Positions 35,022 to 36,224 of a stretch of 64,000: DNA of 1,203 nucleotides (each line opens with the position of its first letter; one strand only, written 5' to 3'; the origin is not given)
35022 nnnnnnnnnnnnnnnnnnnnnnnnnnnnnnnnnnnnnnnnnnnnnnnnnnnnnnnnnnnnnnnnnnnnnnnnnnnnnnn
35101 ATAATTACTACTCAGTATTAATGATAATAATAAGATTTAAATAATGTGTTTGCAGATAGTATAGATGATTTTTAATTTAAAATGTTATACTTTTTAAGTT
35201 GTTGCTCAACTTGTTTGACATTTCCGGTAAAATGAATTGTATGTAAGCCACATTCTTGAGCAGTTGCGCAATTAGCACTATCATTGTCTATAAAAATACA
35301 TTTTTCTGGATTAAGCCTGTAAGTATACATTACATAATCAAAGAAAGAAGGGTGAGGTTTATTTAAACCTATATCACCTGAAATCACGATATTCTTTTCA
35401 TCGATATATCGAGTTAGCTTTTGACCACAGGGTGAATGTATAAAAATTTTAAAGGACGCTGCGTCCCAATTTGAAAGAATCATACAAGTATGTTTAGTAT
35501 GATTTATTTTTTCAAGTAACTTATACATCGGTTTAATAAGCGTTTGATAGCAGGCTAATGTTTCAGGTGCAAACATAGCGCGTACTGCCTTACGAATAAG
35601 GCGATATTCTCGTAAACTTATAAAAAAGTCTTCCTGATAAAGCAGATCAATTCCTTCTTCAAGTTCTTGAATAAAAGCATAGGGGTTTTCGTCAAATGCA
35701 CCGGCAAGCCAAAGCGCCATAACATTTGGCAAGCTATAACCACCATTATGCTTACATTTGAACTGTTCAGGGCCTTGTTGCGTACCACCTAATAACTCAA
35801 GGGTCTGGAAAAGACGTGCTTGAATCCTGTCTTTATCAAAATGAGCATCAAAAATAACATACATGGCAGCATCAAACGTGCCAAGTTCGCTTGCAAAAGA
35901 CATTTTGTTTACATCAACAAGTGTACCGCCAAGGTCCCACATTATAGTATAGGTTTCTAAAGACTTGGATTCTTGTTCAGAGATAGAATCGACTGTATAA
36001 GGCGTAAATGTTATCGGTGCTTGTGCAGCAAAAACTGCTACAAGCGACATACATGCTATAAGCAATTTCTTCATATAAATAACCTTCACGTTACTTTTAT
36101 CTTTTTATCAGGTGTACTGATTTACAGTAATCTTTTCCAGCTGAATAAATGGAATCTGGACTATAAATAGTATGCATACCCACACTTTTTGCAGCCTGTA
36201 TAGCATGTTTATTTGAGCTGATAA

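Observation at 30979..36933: Same-strand array of four HAD-like and two helical-repeat paralogs, mostly with signal peptides: candidate exported or effector gene family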

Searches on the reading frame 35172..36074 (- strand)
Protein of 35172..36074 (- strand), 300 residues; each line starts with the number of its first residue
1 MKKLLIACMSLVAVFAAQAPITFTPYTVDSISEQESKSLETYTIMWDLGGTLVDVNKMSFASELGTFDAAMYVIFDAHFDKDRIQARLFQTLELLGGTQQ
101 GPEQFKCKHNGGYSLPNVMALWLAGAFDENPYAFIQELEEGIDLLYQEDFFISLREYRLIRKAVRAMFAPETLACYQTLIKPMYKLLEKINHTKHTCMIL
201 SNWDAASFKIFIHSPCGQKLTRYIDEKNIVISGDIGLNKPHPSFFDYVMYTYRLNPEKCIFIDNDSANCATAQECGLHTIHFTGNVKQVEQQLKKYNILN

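Call 3: search_protein_families(library=pfam, proteins=[window:35172-36074:-], max_evalue=0.1)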
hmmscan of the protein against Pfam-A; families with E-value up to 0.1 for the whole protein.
window:35172-36074:- (300 aa): 3 families
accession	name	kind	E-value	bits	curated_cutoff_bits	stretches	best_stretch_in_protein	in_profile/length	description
PF13419.12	HAD_2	-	1.2e-07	32.4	23.8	1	177-280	78-176/178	Haloacid dehalogenase-like hydrolase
PF00702.32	Hydrolase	-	1.1e-05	26.3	26.4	1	43-276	3-191/191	haloacid dehalogenase-like hydrolase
PF13242.12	Hydrolase_like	-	0.0012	19.1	22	1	238-291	3-57/75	HAD-hyrolase-like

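Call 4: search_protein_families(library=ncbifam, proteins=[window:35172-36074:-], max_evalue=0.1)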
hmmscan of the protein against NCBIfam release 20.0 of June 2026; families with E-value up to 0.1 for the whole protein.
window:35172-36074:- (300 aa): 22 families
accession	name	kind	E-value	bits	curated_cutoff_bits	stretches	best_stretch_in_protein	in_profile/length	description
TIGR01509.1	HAD-SF-IA-v3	subfamily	7.2e-13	49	29.4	1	229-281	102-153/154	HAD-IA family hydrolase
TIGR02247.1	HAD-1A3-hyp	subfamily_domain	3.1e-10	40.1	125.4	1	178-289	94-202/211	epoxide hydrolase N-terminal domain-like phosphatase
TIGR02252.1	DREG-2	subfamily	1.7e-09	37.8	155.2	1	174-280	102-202/203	HAD hydrolase, REG-2-like, family IA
TIGR02254.1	YjjG_YfnB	equivalog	6.7e-09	35.5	159.9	1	216-296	131-211/223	YjjG family noncanonical pyrimidine nucleotidase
TIGR02253.1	CTE7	subfamily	2e-08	34.3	169.75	1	228-289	139-201/221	TIGR02253 family HAD-type hydrolase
NF006991.0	PRK09456.1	equivalog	4.2e-08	33.1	295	1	174-285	80-187/199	glucose-1-phosphatase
TIGR01993.1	Pyr-5-nucltdase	equivalog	1.8e-06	27.9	142.9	1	177-280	81-181/183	pyrimidine 5'-nucleotidase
NF007854.0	PRK10563.1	equivalog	0.00019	21.1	211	1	175-285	82-188/221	6-phosphogluconate phosphatase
TIGR01428.1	HAD_type_II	equivalog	0.0002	21.5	125.4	1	186-280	99-188/197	haloacid dehalogenase type II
NF009695.0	PRK13222.1-2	equivalog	0.00029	20.4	225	1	228-282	138-193/226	phosphoglycolate phosphatase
NF009804.0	PRK13288.1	equivalog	0.00084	18.9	218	0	42-71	4-33/215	pyrophosphatase PpaX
NF053653.1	InDiPhoBT2121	equivalog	0.001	18.7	245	1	184-284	92-189/216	inorganic diphosphatase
NF006976.0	PRK09449.1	equivalog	0.0012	18.5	183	1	228-294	139-207/225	pyrimidine 5'-nucleotidase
TIGR01493.1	HAD-SF-IA-v2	subfamily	0.0052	17.1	39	1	230-268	116-154/161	HAD-IA family hydrolase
NF052576.1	PymNtasePynAStpc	equivalog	0.0063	16.1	350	1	227-294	143-212/229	pyrimidine 5'-nucleotidase PynA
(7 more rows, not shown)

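Call 6: find_homologous_proteins(query=window:35172-36074:-)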
Query window:35172-36074:- (300 aa): 15 proteins with E <= 0.001 among 1104 candidates.
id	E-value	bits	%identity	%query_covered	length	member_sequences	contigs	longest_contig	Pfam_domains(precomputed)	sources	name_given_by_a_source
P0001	2.6e-178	610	89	97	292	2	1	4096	PF13419.13,PF00702.33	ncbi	-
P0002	1.4e-149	515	76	94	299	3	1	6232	PF13419.13,PF00702.33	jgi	jgi:FMN phosphatase YigB (HAD superfamily)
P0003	2.7e-142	492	70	100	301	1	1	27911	PF13419.13,PF00702.33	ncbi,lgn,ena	-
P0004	4.9e-138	478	68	100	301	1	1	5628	PF00702.33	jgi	jgi:HAD superfamily hydrolase (TIGR01509 family)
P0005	2.2e-133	462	66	100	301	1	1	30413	PF13419.13,PF00702.33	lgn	-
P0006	1.0e-128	447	65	100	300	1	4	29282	-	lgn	-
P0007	1.4e-120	420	69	85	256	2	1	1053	PF13419.13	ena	-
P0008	8.8e-100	352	54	100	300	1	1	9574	-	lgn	-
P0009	2.5e-99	351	57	88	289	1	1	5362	PF13419.13,PF00702.33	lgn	-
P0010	3.1e-98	347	58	87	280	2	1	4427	PF13419.13,PF00702.33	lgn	-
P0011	4.0e-94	333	59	85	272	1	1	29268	PF13419.13,PF00702.33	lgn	-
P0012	1.1e-88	316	55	87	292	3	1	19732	PF00702.33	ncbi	-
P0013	1.3e-46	177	50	55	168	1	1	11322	PF13419.13,PF00702.33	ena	-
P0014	6.1e-25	106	32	85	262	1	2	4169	PF13419.13,PF00702.33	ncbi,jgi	jgi:FMN phosphatase YigB (HAD superfamily)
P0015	2.8e-16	78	31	80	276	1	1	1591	PF13419.13,PF00702.33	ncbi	-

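Call 8: find_encoding_contigs(protein=P0003, flank=10000, max_places=2)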
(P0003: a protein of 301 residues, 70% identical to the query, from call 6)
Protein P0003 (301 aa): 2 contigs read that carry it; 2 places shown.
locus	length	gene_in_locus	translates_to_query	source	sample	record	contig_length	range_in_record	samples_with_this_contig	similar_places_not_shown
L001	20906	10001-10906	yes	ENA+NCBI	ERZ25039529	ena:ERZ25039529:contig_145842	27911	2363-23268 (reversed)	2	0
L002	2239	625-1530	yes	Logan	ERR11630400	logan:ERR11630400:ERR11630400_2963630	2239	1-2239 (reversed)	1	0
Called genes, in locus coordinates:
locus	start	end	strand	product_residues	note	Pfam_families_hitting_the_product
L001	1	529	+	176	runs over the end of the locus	PF01266:DAO (weak), PF13450:NAD_binding_8, PF01593:Amino_oxidase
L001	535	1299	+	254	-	-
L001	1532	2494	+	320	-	-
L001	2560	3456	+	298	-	PF05368:NmrA (faint), PF01073:3Beta_HSD, PF01370:Epimerase, PF02719:Polysacc_synt_2, PF04321:RmlD_sub_bind, PF13460:NAD_binding_10, PF16363:GDP_Man_Dehyd, PF07993:NAD_binding_4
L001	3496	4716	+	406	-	PF01556:DnaJ_C, PF00684:DnaJ_CXXCXGXG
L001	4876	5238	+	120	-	-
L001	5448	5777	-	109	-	-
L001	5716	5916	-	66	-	-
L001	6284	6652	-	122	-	PF01592:NifU_N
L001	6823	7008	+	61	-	-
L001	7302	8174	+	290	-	-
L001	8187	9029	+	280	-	-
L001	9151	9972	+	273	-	-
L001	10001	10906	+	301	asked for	PF00702:Hydrolase (weak), PF13419:HAD_2 (faint)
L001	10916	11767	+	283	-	PF00702:Hydrolase (faint)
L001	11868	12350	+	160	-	-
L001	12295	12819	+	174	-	PF13424:TPR_12 (weak)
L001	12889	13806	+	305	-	PF00515:TPR_1 (faint), PF13428:TPR_14 (faint)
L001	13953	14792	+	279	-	PF13419:HAD_2, PF13242:Hydrolase_like (faint)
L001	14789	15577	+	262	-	-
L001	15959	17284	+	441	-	PF02878:PGM_PMM_I, PF02879:PGM_PMM_II, PF02880:PGM_PMM_III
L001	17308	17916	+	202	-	PF04367:DUF502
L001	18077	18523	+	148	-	-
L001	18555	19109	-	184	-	-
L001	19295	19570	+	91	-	-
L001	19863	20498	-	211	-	-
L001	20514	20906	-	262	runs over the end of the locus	PF01138:RNase_PH, PF03725:RNase_PH_C (faint)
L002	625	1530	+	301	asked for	PF00702:Hydrolase (weak), PF13419:HAD_2 (faint)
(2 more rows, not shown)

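Call 9: find_encoding_contigs(protein=P0005, flank=10000, max_places=2)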
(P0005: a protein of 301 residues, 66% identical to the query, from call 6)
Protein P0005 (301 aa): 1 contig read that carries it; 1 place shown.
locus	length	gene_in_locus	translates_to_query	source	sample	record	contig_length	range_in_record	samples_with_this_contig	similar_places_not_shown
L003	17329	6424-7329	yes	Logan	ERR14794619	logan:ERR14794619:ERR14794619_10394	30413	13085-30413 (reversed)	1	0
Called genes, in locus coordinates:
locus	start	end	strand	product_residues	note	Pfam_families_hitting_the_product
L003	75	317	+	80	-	-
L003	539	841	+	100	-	-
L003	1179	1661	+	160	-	-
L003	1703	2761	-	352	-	PF09376:NurA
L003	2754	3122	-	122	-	PF01592:NifU_N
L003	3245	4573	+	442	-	-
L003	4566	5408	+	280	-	-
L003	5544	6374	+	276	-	-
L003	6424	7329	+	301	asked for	PF00702:Hydrolase (faint), PF13419:HAD_2 (faint)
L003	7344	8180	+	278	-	-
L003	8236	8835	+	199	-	-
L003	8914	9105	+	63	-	-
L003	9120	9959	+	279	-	PF13419:HAD_2 (weak)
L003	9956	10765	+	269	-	-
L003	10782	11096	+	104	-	-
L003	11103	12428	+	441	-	PF02878:PGM_PMM_I, PF02879:PGM_PMM_II, PF02880:PGM_PMM_III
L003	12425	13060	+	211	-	PF04367:DUF502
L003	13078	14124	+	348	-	-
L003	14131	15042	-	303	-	-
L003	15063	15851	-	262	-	PF01138:RNase_PH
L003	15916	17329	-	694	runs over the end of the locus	PF01138:RNase_PH, PF03725:RNase_PH_C (faint), PF01138:RNase_PH, PF00013:KH_1, PF00575:S1, PF23459:S1_RRP5 (weak)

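Call 10: find_encoding_contigs(protein=P0012, flank=10000, max_places=2)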
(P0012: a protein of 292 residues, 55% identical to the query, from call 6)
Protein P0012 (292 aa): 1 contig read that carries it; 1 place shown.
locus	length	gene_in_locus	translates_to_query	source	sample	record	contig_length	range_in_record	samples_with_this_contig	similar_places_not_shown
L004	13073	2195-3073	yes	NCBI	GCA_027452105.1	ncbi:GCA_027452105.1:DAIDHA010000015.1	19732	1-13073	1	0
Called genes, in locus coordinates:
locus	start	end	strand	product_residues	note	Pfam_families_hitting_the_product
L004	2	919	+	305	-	?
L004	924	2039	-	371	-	PF01098:FTSW_RODA_SPOVE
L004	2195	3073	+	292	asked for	PF00702:Hydrolase (weak)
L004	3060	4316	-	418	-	PF02826:2-Hacid_dh_C (weak), PF08245:Mur_ligase_M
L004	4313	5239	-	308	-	PF00892:EamA, PF06027:SLC35F (weak), PF00892:EamA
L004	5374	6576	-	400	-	PF12937:F-box-like (weak)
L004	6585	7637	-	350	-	PF12937:F-box-like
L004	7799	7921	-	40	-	-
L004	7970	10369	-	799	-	PF02190:LON_substr_bdg, PF13191:AAA_16 (weak), PF13401:AAA_22 (faint), PF00004:AAA, PF07728:AAA_5, PF22667:Lon_lid, PF05362:Lon_C, PF13541:ChlI (weak)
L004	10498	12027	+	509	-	PF03219:TLC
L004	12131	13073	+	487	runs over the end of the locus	PF03219:TLC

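Call 24: search_solved_structures(query=A4, max_evalue=0.01, show_alignments=2)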
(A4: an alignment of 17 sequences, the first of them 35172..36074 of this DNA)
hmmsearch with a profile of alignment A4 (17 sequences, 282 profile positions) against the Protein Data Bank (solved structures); distinct sequences matched with E-value up to 0.01: 48.
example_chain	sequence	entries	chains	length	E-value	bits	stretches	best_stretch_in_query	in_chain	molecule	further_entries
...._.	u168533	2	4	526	1.3e-17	67.3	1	164-267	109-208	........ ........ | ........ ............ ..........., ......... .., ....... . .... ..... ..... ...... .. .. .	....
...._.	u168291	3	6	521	1.8e-17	66.9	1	164-267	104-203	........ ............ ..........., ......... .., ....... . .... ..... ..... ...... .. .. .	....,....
2b0c_A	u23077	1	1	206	2.1e-13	53.6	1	164-267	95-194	putative phosphatase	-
2i6x_A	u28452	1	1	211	3.6e-13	52.8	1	178-264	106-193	Hydrolase, haloacid dehalogenase-like family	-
8pno_A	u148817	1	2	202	3.8e-13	52.7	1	164-268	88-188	Alpha-D-glucose 1-phosphate phosphatase YihX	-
8pne_A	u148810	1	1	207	4e-13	52.6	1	164-268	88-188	Alpha-D-glucose 1-phosphate phosphatase YihX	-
4dcc_A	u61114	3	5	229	4.8e-13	52.4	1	172-262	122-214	Putative haloacid dehalogenase-like hydrolase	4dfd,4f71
4f72_A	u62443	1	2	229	5.3e-12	49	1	171-262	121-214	Putative haloacid dehalogenase-like hydrolase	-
1cqz_A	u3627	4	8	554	2.8e-11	46.6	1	159-272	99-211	EPOXIDE HYDROLASE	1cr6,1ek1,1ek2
4jb3_A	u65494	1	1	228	2.5e-10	43.5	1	196-265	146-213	Haloacid dehalogenase-like hydrolase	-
5mwa_A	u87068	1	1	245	6.6e-10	42.1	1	155-270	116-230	Bifunctional epoxide hydrolase 2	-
3wk4_A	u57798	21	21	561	2.8e-09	40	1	156-269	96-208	Bifunctional epoxide hydrolase 2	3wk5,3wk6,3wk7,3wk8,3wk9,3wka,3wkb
1s8o_A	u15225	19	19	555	2.9e-09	40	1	156-269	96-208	epoxide hydrolase 2, cytoplasmic | Epoxide hydrolase 2 | Bifunctional epoxide hydrolase 2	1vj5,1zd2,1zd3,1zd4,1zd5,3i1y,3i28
5ahx_A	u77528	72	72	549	3e-09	39.9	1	156-269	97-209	BIFUNCTIONAL EPOXIDE HYDROLASE 2 | SOLUBLE EPOXIDE HYDROLASE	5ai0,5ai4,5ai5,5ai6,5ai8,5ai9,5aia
22tz_A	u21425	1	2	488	3e-09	39.9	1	176-267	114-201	AstC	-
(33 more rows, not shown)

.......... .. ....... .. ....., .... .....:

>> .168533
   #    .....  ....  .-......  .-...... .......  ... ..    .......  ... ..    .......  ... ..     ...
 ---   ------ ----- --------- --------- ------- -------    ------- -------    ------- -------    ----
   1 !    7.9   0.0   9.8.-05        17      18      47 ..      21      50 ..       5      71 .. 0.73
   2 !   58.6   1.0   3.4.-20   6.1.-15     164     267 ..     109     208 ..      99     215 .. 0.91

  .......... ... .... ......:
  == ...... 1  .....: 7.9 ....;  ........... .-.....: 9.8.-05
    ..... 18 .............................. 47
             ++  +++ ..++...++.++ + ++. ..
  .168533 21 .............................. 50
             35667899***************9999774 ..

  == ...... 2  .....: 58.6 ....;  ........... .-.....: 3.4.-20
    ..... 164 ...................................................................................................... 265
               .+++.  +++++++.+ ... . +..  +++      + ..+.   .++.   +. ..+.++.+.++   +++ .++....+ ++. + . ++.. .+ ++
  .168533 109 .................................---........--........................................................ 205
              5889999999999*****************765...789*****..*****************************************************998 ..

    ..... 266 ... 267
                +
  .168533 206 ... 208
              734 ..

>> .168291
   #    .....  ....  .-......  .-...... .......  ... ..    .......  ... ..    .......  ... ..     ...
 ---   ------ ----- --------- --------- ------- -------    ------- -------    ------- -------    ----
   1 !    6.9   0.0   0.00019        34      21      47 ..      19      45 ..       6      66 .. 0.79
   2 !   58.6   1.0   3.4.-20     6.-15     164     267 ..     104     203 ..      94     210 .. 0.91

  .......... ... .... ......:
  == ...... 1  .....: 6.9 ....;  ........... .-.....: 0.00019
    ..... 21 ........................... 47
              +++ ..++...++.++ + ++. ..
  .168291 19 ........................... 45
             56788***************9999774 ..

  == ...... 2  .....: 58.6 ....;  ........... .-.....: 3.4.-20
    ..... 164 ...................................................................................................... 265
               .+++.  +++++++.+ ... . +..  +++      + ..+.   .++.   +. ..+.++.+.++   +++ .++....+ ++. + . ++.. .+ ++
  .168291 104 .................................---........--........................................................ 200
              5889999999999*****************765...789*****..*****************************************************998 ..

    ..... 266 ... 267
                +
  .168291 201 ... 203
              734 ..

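Call 27: find_related_loci(query=A5, collection=genome_contigs, flank=10000)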
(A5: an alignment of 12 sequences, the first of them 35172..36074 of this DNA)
Query A5 (300 aa) in genome_contigs; peptide patterns used: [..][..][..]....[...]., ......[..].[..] (x = any residue, [..] = any of these).
32 stretches matched a pattern; 8 encode a relative of the query (tblastn E <= 1e-3); 8 distinct loci.
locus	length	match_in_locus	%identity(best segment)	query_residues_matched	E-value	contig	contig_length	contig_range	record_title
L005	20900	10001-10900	71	1-299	3e-149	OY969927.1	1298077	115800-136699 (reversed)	MAG: uncultured Candidatus Babeliaceae bacterium isolate MFD01476.bin.c.8 genome assembly, chromosome: 1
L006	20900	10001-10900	70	1-299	3e-146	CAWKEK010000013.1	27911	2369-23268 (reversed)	MAG: uncultured Candidatus Babeliaceae bacterium isolate MFD04780.bin.2.140 genome assembly, contig: contig_145842, whol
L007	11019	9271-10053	55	40-299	1e-95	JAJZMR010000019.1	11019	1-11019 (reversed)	MAG: bacterium isolate MAS3.bin28 NODE_12354_length_11019_cov_1.029288, whole genome shotgun sequence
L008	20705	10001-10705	27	36-283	8e-30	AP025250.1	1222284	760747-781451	Candidatus Dependentiae bacterium Noda2021 DNA, complete genome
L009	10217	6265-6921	28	43-280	4e-22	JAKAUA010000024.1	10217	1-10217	MAG: bacterium isolate YP3.bin125 NODE_8347_length_10217_cov_1.99931, whole genome shotgun sequence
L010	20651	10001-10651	27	39-279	5e-16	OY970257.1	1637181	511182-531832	MAG: uncultured bacterium isolate MFD00082.bin.1.38 genome assembly, chromosome: 1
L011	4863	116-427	27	200-283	8e-6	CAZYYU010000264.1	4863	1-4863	MAG TPA_asm: uncultured Gammaproteobacteria bacterium isolate SRP262948_co1_186 genome assembly, contig: NODE_19851_leng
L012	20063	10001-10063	52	229-249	6e-4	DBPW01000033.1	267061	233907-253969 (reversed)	MAG TPA_asm: Bacteroidales bacterium UBA1410 UBA1410_contig_3214, whole genome shotgun sequence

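Call 31: predict_structure(alignment_id=A4)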
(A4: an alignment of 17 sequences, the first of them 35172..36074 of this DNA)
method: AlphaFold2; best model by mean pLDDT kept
length: 300 residues; sequences in the alignment: 17
mean_pLDDT: 87.7   pTM: 0.80
mean pLDDT of the five models: 87.7, 87.5, 86.5, 86.3, 85.2
residues with pLDDT >= 90: 221; 70-90: 40; 50-70: 4; < 50: 35
segments of 3 or more residues with pLDDT < 50: 1-5, 7-36
pLDDT, mean of each block of 10 residues (from residue 1): 46 46 39 48 97 91 86 84 89 96 88 90 95 97 98 93 95 94 97 97 96 96 97 97 98 97 96 98 96 94
secondary structure, 60 per line:
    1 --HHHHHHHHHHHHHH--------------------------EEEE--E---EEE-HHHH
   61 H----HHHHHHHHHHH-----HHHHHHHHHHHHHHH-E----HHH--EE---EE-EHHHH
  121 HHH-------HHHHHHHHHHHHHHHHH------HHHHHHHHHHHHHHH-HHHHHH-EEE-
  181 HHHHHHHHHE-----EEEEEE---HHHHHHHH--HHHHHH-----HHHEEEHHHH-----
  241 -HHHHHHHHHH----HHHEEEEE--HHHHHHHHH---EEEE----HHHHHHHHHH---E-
elements in order: H3-16 E43-46 E53-55 H57-61 H66-76 H82-96 H117-123 H131-147 H154-168 H170-175 E177-179 H181-189 E196-201 H205-212 H215-220 E229-231 H232-235 H242-251 E259-263 H266-274 E278-281 H286-295

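Call 35: fold_search(model_id=the predicted structure, library=pdb)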
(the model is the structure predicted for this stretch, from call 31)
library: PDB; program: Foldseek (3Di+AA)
matches with E <= 10: 701; with E <= 0.001: 243
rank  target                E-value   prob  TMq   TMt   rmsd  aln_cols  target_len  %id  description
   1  4f72_B                5.6e-09  1.00  0.46  0.66   6.8       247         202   18  Crystal structure of had family enzyme bt-2542 (target efi-501088) from Bacteroides thetaiotaomicron, asp12ala mutant, (released 2012-06-20)
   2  5aki                  8.8e-09  1.00  0.52  0.31   5.4       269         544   16  ligand complex structure of soluble epoxide hydrolase (released 2015-05-13)
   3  1vj5                  1.3e-08  1.00  0.51  0.30   5.7       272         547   17  Human soluble Epoxide Hydrolase- N-cyclohexyl-N'-(4-iodophenyl)urea complex (released 2004-04-27)
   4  5alj                  1.6e-08  1.00  0.49  0.30   6.5       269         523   16  ligand complex structure of soluble epoxide hydrolase (released 2015-05-13)
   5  5ai8                  1.8e-08  1.00  0.49  0.29   6.7       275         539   16  ligand complex structure of soluble epoxide hydrolase (released 2015-05-13)
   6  5ak6                  1.9e-08  1.00  0.49  0.29   6.4       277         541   16  ligand complex structure of soluble epoxide hydrolase (released 2015-05-13)
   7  5akl                  3.2e-08  1.00  0.49  0.29   6.6       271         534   16  ligand complex structure of soluble epoxide hydrolase (released 2015-05-13)
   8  5fp0                  3.2e-08  1.00  0.51  0.30   5.7       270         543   17  ligand complex structure of soluble epoxide hydrolase (released 2016-03-02)
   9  8zbl                  3.8e-08  1.00  0.52  0.31   5.5       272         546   16  Glycosidated glycyrrhetinic acid derivative as a soluble epoxide hydrolase inhibitor (released 2024-12-11)
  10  5am2                  4.0e-08  1.00  0.51  0.31   5.5       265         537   17  ligand complex structure of soluble epoxide hydrolase (released 2015-05-13)
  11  3wk4                  4.8e-08  1.00  0.54  0.32   5.2       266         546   16  Crystal structure of soluble epoxide hydrolase in complex with fragment inhibitor (released 2014-04-16)
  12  5alv                  4.8e-08  1.00  0.52  0.31   5.5       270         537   16  ligand complex structure of soluble epoxide hydrolase (released 2015-05-13)
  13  4f71_A                4.8e-08  1.00  0.44  0.63   6.3       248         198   17  Crystal structure of had family enzyme bt-2542 (target efi-501088) from Bacteroides thetaiotaomicron, wild-type protei (released 2012-06-20)
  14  5alr                  5.7e-08  1.00  0.53  0.31   5.5       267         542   18  ligand complex structure of soluble epoxide hydrolase (released 2015-05-13)
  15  4f72_A                5.7e-08  1.00  0.46  0.66   5.4       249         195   16  Crystal structure of had family enzyme bt-2542 (target efi-501088) from Bacteroides thetaiotaomicron, asp12ala mutant, (released 2012-06-20)
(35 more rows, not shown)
